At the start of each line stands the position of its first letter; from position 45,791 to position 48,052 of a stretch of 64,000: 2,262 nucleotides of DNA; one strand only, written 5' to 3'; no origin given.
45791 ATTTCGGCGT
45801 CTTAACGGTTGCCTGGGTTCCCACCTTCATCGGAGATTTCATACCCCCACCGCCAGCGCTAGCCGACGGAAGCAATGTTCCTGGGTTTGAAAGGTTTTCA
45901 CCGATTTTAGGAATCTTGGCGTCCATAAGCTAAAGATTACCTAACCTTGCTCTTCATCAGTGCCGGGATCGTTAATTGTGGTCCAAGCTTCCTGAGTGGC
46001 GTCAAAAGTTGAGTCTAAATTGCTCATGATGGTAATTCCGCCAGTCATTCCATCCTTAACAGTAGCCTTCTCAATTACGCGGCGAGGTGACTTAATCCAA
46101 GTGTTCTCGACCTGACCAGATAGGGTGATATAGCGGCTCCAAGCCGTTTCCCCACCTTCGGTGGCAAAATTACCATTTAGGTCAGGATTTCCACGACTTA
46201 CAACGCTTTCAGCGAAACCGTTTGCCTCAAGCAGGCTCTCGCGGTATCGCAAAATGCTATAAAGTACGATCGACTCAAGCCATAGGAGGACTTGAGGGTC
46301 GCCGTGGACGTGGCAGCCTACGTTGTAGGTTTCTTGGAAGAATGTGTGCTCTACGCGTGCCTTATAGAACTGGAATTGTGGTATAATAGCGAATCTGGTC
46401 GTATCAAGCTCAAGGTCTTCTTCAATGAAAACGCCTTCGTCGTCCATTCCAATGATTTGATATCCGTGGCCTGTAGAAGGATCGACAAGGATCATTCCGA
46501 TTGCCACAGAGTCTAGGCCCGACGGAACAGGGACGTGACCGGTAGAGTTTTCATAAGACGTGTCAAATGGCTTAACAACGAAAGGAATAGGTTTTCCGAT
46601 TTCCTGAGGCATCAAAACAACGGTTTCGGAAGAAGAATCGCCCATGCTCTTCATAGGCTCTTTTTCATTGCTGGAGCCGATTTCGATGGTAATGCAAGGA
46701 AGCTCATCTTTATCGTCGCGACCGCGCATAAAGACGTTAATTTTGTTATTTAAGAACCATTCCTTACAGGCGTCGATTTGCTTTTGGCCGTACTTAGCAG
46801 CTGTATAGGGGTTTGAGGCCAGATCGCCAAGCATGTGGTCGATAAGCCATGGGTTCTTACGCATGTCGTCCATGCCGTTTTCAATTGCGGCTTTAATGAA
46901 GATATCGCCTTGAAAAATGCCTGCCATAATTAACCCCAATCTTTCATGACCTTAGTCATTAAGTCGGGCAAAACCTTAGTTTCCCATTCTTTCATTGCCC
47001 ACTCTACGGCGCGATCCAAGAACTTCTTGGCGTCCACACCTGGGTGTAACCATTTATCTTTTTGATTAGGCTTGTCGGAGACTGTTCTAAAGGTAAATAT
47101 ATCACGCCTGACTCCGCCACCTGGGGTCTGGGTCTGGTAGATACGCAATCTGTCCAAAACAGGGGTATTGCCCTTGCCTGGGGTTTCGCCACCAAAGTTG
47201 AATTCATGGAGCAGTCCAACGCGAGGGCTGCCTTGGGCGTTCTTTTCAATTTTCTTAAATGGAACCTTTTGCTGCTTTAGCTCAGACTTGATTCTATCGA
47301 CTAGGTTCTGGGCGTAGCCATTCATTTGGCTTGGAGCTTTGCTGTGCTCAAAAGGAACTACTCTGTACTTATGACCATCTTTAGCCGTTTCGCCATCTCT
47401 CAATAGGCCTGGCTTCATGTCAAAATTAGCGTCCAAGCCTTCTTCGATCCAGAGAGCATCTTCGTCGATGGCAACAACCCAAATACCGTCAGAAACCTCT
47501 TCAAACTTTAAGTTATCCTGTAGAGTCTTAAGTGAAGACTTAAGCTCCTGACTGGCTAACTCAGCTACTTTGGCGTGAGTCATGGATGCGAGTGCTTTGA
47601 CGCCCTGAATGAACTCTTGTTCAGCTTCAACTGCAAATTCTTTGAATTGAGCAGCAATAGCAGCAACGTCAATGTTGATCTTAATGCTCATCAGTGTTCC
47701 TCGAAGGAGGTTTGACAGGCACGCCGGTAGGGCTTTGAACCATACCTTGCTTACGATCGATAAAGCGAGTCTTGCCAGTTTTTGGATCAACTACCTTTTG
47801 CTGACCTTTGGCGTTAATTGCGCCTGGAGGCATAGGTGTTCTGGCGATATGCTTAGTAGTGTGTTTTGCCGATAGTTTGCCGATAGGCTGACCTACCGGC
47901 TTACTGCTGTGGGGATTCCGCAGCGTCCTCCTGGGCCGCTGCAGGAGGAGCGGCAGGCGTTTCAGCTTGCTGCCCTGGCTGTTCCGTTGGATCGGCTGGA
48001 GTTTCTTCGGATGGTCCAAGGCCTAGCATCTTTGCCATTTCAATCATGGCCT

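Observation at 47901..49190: Acidic structural-module protein with a minimal palm-cyclase-like motif (DxD ... GGDE) and four CPxC zinc-knuckle repeats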

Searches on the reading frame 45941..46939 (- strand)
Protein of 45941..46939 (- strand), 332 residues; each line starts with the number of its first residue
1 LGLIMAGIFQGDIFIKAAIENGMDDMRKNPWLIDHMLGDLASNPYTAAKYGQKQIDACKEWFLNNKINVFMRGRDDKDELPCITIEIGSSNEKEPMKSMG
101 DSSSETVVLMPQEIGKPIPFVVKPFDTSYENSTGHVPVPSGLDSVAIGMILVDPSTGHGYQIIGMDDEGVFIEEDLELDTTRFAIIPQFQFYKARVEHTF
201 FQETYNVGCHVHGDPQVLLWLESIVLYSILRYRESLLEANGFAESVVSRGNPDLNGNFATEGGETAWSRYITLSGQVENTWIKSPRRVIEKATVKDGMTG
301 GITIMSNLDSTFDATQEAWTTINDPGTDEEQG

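Call 12: search_protein_families(library=phrogs, proteins=[window:45941-46939:-], max_evalue=0.001)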
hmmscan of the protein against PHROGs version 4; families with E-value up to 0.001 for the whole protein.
window:45941-46939:- (332 aa): 1 family
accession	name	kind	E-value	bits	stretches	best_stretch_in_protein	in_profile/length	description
phrog_1000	-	unknown function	0.0006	20.4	0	10-104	4-91/280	-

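Call 13: search_protein_families(library=pfam, proteins=[window:45941-46939:-], max_evalue=0.01)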
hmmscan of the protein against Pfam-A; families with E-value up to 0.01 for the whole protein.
window:45941-46939:- (332 aa): 1 family
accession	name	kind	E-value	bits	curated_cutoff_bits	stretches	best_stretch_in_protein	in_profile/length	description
PF23932.1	SP10_terminator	-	0.0016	18.3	27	1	8-105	3-92/279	Phage termination protein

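Call 79: search_solved_structures(query=window:45941-46939:-, max_evalue=1)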
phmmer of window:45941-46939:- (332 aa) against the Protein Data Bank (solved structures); distinct sequences matched with E-value up to 1: 1.
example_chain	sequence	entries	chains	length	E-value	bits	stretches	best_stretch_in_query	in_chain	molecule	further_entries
5aa6_A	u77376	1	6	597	0.33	13.2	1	137-186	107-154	VANADIUM-DEPENDENT BROMOPEROXIDASE 2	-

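Call 83: search_dna_similar(query=window:45941-46939:-, collection=phages, mode=protein, max_rows=12, max_evalue=0.001)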
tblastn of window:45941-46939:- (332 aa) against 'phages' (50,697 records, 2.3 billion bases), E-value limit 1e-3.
Records with a match: 1; places in all: 1; records where one place covers at least 80% of the query: 1.
Best place of each record, by identity: <60% 1.
By first word of the organism name: Myxococcus 1.
By host as written in the record: Myxococcus sp. 1.
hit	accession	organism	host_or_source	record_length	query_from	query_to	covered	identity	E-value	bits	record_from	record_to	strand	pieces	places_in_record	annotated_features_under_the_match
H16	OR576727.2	Myxococcus phage Mx1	Myxococcus sp.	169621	7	281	83%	33.6%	2e-39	153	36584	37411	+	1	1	hypothetical protein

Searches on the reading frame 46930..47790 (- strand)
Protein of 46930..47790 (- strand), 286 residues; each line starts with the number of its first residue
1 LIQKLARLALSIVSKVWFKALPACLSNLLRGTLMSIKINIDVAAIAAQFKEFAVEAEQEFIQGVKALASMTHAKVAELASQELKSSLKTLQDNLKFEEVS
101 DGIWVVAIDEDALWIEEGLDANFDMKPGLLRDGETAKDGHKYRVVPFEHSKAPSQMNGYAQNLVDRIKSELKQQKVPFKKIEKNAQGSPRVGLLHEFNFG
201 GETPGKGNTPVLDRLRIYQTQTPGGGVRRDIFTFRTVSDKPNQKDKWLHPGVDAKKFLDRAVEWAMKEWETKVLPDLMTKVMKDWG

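Call 12: search_protein_families(library=phrogs, proteins=[window:46930-47790:-], max_evalue=0.001)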
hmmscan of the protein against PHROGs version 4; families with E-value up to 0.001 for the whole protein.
window:46930-47790:- (286 aa): 1 family
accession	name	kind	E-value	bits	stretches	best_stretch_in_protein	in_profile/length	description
phrog_16819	-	unknown function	1.8e-11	45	1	37-274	3-230/239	-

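Call 13: search_protein_families(library=pfam, proteins=[window:46930-47790:-], max_evalue=0.01)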
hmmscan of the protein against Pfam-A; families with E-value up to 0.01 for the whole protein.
window:46930-47790:- (286 aa): 0 families

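Call 80: search_solved_structures(query=window:46930-47790:-, max_evalue=1)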
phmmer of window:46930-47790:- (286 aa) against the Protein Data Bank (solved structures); distinct sequences matched with E-value up to 1: 3.
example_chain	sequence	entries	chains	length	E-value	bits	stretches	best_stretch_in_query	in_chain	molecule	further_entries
1f1o_A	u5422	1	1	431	0.32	13.6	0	227-278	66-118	ADENYLOSUCCINATE LYASE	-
2pfm_A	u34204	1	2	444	0.38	13.3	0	216-278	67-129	Adenylosuccinate lyase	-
2aao_A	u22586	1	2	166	0.41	13.2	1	53-110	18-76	Calcium-dependent protein kinase, isoform AK1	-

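Call 84: search_dna_similar(query=window:46930-47790:-, collection=phages, mode=protein, max_rows=12, max_evalue=0.001)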
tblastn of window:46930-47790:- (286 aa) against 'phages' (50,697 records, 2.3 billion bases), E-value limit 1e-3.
Records with a match: 1; places in all: 1; records where one place covers at least 80% of the query: 1.
Best place of each record, by identity: <60% 1.
By first word of the organism name: Myxococcus 1.
By host as written in the record: Myxococcus sp. 1.
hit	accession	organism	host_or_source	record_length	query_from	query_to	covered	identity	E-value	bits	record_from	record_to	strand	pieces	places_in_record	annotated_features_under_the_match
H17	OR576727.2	Myxococcus phage Mx1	Myxococcus sp.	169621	38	281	85%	32.4%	1e-41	158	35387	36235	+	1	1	hypothetical protein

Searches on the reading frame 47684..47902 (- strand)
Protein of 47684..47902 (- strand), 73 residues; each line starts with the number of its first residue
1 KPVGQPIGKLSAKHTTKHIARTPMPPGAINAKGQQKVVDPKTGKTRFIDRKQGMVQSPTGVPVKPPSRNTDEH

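Call 69: search_protein_families(library=phrogs, proteins=[window:47684-47899:-], max_evalue=1)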
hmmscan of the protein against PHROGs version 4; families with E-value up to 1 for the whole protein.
seq(72 aa): 2 families
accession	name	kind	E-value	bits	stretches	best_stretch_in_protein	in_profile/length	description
phrog_11361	-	unknown function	0.1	13.4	1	23-55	61-93/131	-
phrog_16121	-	unknown function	0.28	12.4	1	6-34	17-42/124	-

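Call 78: find_homologous_proteins(query=window:47684-47902:-, max_evalue=0.001)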
Query window:47684-47902:- (73 aa): 22 proteins with E <= 0.001 among 22 candidates.
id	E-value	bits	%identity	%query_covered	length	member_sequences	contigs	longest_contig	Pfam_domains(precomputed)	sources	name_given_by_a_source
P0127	2.0e-32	129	83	97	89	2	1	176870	-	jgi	-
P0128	7.0e-32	127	84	93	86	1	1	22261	-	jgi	jgi:hypothetical protein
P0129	7.5e-32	127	84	95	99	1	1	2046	-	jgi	-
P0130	6.6e-31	124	83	95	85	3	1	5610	-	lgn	-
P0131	3.6e-30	121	78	95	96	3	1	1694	-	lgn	-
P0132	4.0e-30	121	83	90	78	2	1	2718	-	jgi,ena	-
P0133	6.3e-30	121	83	90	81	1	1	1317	-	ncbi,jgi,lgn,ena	jgi:hypothetical protein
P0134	1.2e-29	120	81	95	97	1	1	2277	-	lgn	-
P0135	1.4e-29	120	79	96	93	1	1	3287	-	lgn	-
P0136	2.4e-27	112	76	99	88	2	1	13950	-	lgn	-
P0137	5.0e-26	108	76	90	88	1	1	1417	-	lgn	-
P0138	1.1e-24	104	100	68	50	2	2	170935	-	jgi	jgi:hypothetical protein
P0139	4.5e-24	102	70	95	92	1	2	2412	-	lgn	-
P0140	7.5e-22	95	75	86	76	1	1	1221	-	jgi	-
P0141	8.7e-22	95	78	79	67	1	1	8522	-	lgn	-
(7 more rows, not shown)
